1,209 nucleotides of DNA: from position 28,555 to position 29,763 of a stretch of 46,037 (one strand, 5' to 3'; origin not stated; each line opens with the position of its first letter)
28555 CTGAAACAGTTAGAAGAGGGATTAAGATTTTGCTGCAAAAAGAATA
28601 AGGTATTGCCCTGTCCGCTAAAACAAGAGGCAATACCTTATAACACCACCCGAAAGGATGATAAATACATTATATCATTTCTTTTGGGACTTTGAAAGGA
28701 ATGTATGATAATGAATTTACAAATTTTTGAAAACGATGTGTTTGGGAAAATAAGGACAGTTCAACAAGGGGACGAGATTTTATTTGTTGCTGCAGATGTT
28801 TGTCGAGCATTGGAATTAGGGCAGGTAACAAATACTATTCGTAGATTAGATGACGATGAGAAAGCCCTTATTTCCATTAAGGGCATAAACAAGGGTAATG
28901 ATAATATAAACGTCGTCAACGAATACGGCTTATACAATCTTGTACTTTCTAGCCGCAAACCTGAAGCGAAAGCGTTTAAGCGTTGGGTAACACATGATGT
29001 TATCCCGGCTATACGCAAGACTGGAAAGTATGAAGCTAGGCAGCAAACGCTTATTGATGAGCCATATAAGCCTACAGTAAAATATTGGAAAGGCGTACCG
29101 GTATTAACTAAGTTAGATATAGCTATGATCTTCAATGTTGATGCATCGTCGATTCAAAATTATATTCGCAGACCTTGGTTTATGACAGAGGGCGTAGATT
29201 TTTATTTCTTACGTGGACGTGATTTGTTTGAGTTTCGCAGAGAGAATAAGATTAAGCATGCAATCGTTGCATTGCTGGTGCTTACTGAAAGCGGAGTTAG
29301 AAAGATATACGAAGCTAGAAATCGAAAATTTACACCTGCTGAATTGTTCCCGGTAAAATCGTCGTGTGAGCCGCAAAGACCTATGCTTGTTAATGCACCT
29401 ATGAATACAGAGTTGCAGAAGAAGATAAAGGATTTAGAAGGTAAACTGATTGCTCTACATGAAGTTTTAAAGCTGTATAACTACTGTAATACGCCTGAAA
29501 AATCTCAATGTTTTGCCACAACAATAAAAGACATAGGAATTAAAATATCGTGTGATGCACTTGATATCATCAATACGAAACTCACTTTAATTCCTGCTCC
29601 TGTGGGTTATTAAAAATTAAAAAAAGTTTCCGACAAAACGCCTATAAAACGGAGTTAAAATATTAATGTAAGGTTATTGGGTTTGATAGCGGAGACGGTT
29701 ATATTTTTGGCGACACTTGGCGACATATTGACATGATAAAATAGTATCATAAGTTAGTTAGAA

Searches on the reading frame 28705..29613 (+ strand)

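Call 11: search_protein_families(library=pfam, proteins=[window:28705-29613:+], max_evalue=0.001)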
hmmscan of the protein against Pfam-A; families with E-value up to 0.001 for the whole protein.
window:28705-29613:+ (302 aa): 1 family
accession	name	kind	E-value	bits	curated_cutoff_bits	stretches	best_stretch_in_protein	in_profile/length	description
PF02498.22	Bro-N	-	6.5e-22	78.4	25.6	1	15-101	1-96/96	BRO family, N-terminal domain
